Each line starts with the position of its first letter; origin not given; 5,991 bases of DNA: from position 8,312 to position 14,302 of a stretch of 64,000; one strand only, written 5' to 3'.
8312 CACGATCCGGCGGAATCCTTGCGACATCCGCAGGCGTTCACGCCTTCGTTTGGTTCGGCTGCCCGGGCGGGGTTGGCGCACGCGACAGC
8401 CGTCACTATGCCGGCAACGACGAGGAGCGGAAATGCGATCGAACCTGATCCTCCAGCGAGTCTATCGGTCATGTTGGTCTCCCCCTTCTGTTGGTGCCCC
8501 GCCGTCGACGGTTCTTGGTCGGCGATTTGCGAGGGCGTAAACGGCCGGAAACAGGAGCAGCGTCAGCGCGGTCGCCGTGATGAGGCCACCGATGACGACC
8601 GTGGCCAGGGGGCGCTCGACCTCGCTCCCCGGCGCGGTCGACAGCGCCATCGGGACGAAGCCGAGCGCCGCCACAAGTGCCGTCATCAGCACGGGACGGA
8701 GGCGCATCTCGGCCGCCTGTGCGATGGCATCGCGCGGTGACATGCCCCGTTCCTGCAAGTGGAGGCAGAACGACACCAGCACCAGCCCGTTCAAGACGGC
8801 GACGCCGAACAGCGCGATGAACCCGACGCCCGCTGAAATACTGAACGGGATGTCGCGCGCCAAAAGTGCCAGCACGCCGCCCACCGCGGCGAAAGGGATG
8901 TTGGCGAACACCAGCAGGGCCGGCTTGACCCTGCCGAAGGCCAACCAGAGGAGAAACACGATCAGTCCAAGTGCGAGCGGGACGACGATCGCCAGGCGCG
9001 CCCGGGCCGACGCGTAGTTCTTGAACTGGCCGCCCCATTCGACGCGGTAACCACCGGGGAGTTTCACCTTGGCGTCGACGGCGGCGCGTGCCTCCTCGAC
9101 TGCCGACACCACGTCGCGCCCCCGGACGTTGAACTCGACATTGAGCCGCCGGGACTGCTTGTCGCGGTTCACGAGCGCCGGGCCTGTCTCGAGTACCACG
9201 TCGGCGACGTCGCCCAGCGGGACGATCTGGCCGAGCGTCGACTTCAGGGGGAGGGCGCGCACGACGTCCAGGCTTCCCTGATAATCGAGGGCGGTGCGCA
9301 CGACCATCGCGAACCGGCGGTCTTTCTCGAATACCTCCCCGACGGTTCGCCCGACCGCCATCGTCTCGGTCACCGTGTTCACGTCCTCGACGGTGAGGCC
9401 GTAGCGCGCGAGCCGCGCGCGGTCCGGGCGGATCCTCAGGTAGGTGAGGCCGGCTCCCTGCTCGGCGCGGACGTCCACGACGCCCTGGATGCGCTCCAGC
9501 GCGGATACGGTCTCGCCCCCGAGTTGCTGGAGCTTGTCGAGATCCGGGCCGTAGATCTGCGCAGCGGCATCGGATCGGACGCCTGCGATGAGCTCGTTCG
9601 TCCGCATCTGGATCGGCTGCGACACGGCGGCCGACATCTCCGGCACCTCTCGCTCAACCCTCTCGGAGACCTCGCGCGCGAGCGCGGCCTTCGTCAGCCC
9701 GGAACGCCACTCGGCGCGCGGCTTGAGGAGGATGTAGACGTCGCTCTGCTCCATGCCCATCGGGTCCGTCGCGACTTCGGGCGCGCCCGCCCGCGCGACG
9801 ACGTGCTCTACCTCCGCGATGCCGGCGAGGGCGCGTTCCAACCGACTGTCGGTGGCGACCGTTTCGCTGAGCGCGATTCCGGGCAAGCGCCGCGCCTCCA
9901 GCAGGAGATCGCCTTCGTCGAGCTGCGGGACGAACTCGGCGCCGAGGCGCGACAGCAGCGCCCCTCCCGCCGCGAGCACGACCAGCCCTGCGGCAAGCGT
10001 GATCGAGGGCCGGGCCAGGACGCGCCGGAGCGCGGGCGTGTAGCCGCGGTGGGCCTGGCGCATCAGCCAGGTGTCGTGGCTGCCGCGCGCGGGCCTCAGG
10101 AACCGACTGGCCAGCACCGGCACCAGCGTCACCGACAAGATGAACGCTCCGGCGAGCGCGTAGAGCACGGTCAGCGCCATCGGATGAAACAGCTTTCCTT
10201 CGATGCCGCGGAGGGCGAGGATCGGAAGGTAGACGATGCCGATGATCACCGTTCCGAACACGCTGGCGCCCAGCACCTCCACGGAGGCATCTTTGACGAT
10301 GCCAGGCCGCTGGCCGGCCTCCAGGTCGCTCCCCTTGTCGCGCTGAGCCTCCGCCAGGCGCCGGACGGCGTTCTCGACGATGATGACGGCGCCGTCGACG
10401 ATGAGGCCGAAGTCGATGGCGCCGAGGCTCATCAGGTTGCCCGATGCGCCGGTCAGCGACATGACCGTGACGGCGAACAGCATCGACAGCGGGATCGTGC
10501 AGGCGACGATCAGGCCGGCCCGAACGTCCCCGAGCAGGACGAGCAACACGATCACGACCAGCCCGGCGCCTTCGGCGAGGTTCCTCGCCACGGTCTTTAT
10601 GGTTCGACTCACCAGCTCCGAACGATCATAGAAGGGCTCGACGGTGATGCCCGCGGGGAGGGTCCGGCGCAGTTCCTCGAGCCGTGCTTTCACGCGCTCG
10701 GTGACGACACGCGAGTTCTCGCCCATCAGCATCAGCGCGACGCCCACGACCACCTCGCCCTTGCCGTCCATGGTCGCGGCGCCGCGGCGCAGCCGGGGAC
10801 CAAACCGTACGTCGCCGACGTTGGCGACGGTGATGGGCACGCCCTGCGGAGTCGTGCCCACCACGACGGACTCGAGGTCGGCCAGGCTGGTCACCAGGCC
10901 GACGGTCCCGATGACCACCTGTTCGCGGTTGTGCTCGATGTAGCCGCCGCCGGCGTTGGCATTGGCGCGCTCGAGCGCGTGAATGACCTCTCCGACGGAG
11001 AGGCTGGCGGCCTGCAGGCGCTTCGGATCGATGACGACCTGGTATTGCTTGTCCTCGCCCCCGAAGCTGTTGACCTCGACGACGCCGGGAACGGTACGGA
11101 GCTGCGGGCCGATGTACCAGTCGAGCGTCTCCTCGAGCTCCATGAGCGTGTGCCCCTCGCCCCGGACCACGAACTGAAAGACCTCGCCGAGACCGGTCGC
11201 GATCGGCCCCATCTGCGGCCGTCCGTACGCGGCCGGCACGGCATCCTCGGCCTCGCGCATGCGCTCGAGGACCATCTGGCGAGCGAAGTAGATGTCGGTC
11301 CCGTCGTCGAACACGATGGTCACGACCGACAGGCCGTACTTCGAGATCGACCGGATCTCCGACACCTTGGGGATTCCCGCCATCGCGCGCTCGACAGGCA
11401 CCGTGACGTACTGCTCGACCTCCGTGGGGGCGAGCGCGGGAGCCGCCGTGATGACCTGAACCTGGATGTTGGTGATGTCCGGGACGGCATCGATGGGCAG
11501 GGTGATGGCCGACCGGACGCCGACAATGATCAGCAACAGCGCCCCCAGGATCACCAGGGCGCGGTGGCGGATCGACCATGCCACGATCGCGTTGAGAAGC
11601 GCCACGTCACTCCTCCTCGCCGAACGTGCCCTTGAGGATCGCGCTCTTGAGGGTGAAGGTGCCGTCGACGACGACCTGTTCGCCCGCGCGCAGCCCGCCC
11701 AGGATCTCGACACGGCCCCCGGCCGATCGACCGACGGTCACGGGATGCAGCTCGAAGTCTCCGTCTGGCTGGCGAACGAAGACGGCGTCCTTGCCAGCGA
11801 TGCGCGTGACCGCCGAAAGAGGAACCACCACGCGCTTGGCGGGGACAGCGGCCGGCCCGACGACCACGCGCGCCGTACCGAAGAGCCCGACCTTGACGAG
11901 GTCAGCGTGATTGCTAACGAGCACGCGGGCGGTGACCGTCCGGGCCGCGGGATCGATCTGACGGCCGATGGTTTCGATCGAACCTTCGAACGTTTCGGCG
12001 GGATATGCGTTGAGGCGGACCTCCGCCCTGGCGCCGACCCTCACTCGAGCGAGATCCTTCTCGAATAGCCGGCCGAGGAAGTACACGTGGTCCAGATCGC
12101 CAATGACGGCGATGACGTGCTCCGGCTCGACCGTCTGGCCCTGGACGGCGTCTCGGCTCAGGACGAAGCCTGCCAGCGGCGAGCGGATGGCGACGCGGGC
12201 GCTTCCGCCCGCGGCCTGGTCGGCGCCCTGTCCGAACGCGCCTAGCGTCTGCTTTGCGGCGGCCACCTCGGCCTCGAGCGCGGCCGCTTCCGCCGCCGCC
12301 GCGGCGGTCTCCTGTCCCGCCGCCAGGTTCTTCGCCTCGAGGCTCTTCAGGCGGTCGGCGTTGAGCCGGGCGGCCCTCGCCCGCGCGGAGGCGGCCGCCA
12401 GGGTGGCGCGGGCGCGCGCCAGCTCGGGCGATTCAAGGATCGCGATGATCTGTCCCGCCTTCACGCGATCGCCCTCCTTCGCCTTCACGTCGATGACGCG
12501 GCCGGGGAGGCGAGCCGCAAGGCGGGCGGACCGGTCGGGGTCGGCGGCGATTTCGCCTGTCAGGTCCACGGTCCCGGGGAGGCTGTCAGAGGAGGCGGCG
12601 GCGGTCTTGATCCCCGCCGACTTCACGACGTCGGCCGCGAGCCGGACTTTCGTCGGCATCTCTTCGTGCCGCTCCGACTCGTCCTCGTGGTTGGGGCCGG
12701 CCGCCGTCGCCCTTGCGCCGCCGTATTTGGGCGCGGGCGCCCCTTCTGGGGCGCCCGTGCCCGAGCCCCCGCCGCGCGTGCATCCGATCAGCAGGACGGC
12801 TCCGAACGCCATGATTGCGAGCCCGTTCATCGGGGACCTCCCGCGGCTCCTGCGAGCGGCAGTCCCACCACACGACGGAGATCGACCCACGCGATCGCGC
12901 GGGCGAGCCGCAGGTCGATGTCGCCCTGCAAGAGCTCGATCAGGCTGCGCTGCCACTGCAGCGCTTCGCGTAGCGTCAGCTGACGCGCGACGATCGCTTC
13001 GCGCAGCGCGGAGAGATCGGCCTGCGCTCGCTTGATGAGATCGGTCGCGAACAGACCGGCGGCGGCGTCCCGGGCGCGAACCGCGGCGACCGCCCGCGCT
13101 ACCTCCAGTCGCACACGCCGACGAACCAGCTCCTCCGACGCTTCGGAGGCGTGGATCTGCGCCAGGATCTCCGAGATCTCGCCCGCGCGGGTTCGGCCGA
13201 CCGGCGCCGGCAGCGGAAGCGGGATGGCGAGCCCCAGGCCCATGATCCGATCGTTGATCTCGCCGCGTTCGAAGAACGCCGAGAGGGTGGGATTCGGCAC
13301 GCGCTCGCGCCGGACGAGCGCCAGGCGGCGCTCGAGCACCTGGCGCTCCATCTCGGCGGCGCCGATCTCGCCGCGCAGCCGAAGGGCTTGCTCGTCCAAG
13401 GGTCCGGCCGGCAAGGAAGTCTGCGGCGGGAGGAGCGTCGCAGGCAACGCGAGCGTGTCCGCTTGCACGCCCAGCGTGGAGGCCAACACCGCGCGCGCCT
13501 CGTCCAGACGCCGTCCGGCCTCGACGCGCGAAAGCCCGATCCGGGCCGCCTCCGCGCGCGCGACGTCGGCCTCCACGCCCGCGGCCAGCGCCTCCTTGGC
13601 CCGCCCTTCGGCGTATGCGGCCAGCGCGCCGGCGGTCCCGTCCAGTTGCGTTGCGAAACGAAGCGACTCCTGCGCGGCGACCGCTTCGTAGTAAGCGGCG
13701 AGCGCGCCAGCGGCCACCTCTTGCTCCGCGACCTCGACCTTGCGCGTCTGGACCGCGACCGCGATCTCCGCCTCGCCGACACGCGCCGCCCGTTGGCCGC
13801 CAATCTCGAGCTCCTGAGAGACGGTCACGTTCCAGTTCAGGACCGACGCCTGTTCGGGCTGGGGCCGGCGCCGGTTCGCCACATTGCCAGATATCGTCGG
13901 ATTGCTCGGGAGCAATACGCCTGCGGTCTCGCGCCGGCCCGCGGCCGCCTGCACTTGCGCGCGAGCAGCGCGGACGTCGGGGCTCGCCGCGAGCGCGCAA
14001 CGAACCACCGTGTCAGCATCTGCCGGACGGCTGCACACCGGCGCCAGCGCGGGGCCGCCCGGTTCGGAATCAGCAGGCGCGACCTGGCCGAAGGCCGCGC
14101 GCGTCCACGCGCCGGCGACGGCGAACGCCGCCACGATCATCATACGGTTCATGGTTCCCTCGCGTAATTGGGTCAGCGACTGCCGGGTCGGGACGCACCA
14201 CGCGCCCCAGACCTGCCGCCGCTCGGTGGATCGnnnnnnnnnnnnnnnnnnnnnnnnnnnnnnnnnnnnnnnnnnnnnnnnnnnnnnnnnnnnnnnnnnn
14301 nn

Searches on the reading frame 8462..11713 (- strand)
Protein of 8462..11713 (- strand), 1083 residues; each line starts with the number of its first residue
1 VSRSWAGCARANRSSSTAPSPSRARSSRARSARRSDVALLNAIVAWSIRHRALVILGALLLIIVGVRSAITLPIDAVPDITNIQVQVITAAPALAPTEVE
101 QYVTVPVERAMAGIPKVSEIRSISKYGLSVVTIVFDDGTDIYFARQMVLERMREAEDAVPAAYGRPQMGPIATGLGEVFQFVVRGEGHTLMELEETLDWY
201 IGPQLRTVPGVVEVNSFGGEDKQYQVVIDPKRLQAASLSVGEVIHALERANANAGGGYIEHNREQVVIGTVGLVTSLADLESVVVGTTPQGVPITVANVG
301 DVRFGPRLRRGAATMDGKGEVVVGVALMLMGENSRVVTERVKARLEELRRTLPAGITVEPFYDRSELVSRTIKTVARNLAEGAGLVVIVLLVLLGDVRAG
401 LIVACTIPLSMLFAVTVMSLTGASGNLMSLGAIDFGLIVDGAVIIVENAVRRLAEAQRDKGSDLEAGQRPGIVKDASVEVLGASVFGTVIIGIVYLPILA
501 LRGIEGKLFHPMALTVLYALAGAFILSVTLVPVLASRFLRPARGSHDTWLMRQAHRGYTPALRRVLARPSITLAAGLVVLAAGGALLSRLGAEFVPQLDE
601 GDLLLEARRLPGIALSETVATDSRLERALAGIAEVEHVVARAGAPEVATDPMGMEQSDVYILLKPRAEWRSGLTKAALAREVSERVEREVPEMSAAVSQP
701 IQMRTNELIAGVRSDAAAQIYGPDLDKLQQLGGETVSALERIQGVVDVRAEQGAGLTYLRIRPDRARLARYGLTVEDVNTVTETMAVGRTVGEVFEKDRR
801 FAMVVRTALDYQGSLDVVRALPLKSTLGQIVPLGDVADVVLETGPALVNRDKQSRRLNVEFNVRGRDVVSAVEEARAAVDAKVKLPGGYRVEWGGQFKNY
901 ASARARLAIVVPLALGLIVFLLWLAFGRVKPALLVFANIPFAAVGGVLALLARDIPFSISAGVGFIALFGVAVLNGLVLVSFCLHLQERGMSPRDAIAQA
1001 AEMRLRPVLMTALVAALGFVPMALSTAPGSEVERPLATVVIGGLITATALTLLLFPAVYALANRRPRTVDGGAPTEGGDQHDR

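Call 92: search_protein_families(library=pfam, proteins=[window:8462-11713:-], max_evalue=0.001)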
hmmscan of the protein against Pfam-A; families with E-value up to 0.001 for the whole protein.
window:8462-11713:- (1083 aa): 1 family
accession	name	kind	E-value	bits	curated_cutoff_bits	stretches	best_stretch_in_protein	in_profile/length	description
PF00873.25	ACR_tran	-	6.7e-276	918.4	28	1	44-1062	2-1020/1021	AcrB/AcrD/AcrF family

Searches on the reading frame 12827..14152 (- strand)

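Call 92: search_protein_families(library=pfam, proteins=[window:12827-14152:-], max_evalue=0.001)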
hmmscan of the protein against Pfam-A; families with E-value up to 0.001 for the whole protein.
window:12827-14152:- (441 aa): 1 family
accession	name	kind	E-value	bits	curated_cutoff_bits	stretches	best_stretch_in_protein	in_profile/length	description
PF02321.23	OEP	-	2.2e-20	73.7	22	2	48-227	3-186/187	Outer membrane efflux protein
